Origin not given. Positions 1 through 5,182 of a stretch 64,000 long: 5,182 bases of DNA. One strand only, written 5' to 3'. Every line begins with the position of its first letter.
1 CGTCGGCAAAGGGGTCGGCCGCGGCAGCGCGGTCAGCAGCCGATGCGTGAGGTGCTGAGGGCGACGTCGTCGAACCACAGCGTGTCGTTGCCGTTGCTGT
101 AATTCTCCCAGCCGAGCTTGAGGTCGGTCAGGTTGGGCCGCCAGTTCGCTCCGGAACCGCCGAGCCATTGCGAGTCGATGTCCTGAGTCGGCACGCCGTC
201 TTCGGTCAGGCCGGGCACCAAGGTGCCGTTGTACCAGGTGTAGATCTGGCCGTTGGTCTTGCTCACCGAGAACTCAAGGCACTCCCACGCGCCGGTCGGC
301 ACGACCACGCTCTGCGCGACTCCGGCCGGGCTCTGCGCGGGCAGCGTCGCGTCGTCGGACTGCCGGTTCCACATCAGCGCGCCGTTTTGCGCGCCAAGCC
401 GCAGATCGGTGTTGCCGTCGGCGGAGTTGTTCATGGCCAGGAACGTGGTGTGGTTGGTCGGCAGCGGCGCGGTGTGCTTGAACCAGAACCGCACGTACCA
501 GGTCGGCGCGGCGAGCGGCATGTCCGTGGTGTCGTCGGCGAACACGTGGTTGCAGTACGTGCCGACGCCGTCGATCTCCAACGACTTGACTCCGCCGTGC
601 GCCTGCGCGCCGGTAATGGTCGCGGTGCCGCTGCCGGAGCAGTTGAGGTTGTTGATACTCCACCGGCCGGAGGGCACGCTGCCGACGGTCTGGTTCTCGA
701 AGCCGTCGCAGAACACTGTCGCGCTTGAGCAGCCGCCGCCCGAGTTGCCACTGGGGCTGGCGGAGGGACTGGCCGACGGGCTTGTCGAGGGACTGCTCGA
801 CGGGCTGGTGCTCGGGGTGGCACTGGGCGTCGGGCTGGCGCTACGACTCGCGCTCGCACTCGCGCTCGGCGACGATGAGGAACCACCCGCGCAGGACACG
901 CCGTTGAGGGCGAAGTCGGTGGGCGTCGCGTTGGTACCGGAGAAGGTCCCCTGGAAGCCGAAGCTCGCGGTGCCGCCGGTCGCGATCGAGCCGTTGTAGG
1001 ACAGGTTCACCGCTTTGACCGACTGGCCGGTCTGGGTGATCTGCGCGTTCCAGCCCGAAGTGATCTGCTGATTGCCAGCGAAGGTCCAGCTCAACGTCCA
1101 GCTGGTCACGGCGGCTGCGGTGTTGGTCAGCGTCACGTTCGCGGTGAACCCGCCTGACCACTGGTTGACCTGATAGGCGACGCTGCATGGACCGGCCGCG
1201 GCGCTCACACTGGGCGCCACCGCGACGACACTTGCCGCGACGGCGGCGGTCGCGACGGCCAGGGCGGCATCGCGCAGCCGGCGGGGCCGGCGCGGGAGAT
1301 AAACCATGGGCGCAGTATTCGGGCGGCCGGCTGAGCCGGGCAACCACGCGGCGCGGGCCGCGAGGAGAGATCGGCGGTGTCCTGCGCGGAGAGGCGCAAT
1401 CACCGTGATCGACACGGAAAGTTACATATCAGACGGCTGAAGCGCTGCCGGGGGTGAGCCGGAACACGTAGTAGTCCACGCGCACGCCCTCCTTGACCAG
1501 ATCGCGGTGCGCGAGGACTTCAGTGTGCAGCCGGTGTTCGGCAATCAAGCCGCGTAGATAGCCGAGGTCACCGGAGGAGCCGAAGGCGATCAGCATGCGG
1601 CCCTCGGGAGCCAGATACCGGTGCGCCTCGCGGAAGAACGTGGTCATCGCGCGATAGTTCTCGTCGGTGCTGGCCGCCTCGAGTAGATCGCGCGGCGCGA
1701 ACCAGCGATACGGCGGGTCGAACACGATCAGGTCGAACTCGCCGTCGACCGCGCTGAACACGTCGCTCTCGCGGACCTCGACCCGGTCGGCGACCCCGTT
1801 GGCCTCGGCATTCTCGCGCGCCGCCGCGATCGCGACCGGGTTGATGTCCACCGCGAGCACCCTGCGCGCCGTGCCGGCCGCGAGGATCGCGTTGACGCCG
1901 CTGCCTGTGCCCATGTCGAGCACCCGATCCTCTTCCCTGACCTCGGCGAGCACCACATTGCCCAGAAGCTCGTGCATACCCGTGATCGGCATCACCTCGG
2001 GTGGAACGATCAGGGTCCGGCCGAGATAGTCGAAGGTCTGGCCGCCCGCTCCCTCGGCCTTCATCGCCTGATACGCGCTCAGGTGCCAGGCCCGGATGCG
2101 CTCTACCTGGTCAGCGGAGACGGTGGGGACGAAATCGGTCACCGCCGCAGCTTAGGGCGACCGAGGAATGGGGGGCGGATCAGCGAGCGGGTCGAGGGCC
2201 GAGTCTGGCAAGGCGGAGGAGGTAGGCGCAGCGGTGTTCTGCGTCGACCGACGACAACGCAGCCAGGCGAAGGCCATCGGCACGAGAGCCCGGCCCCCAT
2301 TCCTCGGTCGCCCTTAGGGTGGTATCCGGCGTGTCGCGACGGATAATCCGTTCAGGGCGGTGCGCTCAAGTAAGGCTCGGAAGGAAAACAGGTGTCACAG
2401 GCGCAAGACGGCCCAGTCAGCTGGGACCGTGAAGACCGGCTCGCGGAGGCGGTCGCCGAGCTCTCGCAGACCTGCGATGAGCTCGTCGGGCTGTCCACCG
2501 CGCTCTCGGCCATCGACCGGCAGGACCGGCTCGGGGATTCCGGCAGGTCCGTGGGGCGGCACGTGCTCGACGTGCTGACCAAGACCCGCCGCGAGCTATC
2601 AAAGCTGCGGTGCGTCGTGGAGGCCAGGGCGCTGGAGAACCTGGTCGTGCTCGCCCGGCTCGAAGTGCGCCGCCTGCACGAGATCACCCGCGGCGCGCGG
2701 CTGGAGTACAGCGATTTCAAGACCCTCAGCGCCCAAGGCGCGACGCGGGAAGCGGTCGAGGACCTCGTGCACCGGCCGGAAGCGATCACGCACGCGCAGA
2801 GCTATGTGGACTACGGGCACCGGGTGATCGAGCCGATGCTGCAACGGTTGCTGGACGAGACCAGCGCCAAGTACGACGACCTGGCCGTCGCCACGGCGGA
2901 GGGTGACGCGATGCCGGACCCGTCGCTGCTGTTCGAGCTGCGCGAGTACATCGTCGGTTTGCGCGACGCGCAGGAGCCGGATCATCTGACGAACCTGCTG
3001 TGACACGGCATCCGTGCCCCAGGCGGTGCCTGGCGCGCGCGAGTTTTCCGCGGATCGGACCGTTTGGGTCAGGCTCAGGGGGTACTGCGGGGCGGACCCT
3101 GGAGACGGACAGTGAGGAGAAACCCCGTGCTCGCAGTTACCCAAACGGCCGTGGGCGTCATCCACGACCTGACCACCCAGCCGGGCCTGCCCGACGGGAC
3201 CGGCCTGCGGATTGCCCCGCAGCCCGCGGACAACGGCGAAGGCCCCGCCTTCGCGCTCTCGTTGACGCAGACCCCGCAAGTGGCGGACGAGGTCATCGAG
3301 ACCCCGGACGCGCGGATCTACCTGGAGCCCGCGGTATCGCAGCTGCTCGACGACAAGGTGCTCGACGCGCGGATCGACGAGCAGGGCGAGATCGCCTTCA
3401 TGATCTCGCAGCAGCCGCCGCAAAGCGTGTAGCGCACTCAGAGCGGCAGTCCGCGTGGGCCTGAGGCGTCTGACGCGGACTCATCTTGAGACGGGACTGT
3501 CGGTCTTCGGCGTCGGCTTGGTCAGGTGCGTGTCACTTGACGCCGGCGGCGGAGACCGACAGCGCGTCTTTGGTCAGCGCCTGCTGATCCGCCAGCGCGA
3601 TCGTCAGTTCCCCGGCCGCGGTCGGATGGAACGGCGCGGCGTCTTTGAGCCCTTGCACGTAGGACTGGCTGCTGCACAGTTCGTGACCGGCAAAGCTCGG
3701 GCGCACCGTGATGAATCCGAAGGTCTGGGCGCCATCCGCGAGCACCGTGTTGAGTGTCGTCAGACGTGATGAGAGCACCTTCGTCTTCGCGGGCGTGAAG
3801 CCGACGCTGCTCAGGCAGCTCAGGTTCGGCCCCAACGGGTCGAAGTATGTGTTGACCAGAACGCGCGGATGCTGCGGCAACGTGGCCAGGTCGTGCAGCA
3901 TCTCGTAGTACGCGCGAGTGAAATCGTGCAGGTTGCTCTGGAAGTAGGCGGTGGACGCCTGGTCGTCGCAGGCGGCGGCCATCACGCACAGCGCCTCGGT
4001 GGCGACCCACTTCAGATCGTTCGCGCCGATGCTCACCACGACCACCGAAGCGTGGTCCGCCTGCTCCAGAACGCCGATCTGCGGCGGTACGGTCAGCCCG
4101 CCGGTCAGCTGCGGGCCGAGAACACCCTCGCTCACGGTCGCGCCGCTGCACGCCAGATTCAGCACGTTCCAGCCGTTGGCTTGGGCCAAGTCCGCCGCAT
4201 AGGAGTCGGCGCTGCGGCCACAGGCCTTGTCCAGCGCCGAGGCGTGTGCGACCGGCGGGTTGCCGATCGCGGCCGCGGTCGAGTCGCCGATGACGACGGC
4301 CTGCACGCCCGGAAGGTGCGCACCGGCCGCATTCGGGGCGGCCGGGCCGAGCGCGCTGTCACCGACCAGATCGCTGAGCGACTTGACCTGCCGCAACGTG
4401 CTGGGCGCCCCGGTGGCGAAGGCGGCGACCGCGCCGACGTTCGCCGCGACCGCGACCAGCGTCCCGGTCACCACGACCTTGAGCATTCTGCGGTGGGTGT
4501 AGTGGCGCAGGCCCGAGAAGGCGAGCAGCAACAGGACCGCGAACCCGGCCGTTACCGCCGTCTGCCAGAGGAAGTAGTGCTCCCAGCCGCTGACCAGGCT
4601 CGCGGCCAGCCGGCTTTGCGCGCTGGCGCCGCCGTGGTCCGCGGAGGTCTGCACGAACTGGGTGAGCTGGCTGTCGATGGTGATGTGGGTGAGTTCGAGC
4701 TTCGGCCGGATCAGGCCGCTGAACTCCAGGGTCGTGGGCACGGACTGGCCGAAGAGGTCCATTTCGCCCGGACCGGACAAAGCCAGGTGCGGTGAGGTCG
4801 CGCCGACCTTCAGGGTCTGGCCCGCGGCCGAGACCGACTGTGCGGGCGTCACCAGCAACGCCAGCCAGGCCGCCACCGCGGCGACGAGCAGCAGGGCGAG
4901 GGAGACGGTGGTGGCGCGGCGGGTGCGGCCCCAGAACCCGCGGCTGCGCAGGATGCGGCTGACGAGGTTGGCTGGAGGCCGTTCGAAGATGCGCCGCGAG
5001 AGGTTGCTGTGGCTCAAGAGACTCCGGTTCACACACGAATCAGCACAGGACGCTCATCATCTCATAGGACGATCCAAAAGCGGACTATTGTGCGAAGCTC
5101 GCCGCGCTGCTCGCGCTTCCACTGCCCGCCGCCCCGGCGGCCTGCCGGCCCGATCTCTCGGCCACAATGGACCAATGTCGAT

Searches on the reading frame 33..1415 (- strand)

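Call 47: search_protein_families(library=pfam, proteins=[window:33-1415:-], max_evalue=0.001)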
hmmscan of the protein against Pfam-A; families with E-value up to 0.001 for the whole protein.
window:33-1415:- (460 aa): 2 families
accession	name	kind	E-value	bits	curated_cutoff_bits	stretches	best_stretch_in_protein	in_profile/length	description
PF21340.4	Polysacc_lyase-like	-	1.4e-66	224.2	27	1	249-455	8-208/209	Cip1-like, core domain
PF00553.25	CBM_2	-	7.9e-30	103.6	24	1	77-175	1-101/101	Cellulose binding domain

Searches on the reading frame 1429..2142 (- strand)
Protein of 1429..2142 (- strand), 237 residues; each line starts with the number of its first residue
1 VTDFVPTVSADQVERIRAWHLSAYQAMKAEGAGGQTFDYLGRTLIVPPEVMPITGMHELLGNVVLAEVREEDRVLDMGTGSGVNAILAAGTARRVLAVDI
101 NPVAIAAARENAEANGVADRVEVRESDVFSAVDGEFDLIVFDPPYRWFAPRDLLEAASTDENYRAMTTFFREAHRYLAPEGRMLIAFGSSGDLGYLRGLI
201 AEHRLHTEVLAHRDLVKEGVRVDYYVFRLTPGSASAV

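Call 47: search_protein_families(library=pfam, proteins=[window:1429-2142:-], max_evalue=0.001)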
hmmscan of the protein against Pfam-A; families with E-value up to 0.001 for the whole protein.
window:1429-2142:- (237 aa): 16 families
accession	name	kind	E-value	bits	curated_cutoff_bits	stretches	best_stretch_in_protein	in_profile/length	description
PF05175.20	MTS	-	3.2e-18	66.4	23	1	70-186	31-139/170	Methyltransferase small domain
PF13847.12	Methyltransf_31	-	2.7e-14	53.5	27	1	70-186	3-110/145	Methyltransferase domain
PF06325.19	PrmA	-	2.9e-14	53.7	22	1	68-140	159-231/296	Ribosomal protein L11 methyltransferase (PrmA)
PF13649.12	Methyltransf_25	-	3.5e-12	47.3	27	1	74-154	1-83/97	Methyltransferase domain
PF08241.18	Methyltransf_11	-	1.3e-10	42.2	21.2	1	75-185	1-95/95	Methyltransferase domain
PF02475.24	TRM5-TYW2_MTfase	-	5e-10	40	28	1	65-145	31-114/164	TRM5/TYW2 methyltransferase domain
PF01170.24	UPF0020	-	2.4e-09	37.6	22.3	1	93-192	77-171/197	RMKL-like, methyltransferase domain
PF03602.21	Cons_hypoth95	-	1.7e-08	34.8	24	1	64-148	36-126/182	Conserved hypothetical protein 95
PF09445.16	Methyltransf_15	-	8.3e-08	32.4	22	1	73-143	3-79/165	RNA cap guanine-N2 methyltransferase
PF08242.18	Methyltransf_12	-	3.3e-07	31.4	30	1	75-182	1-97/98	Methyltransferase domain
PF13489.12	Methyltransf_23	-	3.3e-07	30.6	27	1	67-185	19-116/164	Methyltransferase domain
PF12847.13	Methyltransf_18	-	3.4e-07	30.8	27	1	64-140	8-87/151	Methyltransferase domain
PF01555.25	N6_N4_Mtase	-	7.6e-06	26.5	26.7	0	137-191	2-57/221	DNA methylase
PF02005.22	TRM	-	1.9e-05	24.5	27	1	67-143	46-128/376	N2,N2-dimethylguanosine tRNA methyltransferase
PF02353.26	CMAS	-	0.0004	20.2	27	1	67-185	59-164/273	Mycolic acid cyclopropane synthetase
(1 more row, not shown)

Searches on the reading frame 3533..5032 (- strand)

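Call 47: search_protein_families(library=pfam, proteins=[window:3533-5032:-], max_evalue=0.001)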
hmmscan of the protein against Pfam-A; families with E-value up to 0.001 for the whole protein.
window:3533-5032:- (499 aa): 2 families
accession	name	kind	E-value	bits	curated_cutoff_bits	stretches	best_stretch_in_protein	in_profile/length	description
PF13472.12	Lipase_GDSL_2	-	3.5e-18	67.2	32.9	1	247-474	1-175/178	GDSL-like Lipase/Acylhydrolase family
PF00657.28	Lipase_GDSL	-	4.5e-09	37.2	23.6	1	246-479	2-205/208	GDSL-like Lipase/Acylhydrolase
